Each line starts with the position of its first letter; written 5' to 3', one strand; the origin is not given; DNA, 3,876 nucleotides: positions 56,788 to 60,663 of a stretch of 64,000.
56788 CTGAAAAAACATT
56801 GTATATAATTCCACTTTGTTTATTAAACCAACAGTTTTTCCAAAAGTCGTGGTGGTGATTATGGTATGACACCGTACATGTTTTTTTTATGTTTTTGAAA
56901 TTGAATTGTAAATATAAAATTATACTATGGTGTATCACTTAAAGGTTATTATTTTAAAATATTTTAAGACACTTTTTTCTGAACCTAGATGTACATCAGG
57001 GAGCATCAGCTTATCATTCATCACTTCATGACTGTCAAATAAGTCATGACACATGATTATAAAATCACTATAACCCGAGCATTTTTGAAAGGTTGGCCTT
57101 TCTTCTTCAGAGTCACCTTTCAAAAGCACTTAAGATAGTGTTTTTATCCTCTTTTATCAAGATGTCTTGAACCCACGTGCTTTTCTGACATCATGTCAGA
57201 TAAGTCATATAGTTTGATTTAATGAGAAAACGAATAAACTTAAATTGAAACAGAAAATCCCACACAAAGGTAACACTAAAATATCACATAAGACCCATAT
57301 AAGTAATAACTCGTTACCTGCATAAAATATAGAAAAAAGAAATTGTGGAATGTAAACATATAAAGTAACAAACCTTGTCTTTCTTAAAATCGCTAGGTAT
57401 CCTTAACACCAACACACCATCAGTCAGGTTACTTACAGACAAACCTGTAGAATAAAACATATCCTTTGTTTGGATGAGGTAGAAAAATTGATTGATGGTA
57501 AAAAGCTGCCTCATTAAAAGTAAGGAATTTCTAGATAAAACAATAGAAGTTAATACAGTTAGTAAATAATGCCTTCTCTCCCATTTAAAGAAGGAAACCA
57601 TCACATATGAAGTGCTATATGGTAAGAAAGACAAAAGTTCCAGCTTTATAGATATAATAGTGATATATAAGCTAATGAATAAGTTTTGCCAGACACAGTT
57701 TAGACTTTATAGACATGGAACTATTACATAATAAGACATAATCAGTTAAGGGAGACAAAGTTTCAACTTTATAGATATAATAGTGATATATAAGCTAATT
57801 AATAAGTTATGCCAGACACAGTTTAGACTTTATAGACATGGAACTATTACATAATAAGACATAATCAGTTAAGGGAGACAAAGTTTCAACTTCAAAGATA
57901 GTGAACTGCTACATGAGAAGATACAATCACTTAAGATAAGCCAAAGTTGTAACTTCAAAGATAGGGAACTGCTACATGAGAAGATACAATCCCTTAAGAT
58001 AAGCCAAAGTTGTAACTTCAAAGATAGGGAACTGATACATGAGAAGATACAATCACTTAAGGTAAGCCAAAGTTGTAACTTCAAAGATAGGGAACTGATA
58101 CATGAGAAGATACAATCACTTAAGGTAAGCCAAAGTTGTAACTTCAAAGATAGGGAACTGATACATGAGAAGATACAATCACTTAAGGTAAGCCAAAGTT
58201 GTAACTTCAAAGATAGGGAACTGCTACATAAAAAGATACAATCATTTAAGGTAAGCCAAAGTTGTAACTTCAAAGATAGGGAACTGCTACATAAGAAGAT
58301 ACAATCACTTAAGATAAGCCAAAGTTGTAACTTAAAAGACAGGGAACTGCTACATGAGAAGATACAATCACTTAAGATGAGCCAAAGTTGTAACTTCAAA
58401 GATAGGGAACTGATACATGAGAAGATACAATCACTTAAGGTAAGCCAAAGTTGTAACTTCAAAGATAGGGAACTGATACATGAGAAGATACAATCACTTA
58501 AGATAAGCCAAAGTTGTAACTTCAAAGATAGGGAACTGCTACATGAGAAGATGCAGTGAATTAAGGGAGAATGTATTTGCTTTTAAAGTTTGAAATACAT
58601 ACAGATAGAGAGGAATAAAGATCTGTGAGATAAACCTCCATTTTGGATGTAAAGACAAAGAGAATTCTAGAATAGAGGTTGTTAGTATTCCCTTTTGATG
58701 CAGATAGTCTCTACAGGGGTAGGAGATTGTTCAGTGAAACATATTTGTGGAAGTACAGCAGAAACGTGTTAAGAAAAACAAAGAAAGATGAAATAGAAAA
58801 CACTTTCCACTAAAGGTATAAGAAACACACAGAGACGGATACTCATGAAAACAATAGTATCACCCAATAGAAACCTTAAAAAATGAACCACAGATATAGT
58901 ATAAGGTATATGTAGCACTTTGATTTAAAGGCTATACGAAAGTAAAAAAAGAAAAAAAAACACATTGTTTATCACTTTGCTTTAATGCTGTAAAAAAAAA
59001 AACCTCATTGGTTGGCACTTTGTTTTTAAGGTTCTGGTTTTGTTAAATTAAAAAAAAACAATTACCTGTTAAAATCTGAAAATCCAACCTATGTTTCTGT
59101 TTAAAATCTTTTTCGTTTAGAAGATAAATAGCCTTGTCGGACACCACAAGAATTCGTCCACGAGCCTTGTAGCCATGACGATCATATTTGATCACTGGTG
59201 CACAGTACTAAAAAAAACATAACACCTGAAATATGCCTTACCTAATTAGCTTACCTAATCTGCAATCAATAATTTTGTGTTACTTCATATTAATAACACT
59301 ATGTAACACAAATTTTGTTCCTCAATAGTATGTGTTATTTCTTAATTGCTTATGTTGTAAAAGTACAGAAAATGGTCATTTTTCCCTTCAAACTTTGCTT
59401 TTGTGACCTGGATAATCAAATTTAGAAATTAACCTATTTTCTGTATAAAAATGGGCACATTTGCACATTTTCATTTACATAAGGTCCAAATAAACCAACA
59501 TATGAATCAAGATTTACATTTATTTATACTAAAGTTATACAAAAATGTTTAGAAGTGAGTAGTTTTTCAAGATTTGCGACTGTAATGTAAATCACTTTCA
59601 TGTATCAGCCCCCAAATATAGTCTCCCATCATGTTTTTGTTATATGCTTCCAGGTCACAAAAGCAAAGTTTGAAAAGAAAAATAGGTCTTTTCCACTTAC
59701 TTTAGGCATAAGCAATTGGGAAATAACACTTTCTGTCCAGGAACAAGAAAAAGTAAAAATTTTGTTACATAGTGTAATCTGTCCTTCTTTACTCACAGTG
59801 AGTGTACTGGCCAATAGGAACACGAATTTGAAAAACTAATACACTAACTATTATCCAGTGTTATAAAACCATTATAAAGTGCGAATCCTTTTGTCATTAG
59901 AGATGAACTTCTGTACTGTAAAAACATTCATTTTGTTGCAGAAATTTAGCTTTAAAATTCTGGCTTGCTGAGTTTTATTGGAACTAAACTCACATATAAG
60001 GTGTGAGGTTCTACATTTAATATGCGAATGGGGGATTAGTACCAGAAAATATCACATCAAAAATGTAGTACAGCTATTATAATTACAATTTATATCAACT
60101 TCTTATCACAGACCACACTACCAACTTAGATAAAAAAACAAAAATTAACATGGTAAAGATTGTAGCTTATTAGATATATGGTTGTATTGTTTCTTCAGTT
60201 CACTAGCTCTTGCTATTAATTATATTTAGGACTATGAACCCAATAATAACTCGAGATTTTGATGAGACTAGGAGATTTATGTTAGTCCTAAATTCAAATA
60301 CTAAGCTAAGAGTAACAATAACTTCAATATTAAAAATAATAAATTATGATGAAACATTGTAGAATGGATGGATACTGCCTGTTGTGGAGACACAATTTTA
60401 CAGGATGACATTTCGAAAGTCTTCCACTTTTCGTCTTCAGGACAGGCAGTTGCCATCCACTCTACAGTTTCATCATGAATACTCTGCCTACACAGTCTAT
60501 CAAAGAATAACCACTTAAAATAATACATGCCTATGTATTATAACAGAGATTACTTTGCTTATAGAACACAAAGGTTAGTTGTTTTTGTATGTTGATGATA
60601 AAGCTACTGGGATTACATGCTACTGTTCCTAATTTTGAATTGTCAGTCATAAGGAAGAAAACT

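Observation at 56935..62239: Short-tailed class-I myosin gene (minus strand): tail exons resolved, exon phases chain consistently across four models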

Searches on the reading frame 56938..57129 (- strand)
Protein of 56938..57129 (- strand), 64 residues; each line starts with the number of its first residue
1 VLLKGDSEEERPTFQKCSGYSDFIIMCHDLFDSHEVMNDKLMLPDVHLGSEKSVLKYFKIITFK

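Call 21: search_protein_families(library=pfam, proteins=[window:56938-57129:-], max_evalue=1)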
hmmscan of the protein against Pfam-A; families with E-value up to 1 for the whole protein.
seq(64 aa): 1 family
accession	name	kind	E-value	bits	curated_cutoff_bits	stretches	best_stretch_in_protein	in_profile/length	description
PF21788.2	TNP-like_GBD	-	0.1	13.4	24.8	1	8-37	80-109/119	TNP-like, GTP-binding insertion domain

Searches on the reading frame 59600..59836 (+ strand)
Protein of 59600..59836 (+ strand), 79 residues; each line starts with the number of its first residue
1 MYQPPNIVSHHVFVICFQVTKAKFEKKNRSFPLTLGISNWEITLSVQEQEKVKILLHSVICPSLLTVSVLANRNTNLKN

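Call 45: search_protein_families(library=pfam, proteins=[window:59600-59836:+], max_evalue=0.05)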
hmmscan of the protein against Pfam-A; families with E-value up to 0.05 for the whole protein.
seq(79 aa): 1 family
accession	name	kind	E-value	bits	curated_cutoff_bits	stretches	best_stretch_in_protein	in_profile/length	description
PF00340.25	IL1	-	0.0005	20.2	25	1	17-64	12-59/119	Interleukin-1 / 18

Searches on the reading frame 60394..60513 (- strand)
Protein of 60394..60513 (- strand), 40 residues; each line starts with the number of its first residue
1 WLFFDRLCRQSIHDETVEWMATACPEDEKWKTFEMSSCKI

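Call 9: search_protein_families(library=pfam, proteins=[window:60394-60513:-], max_evalue=1)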
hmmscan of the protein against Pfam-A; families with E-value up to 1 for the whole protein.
seq(40 aa): 0 families
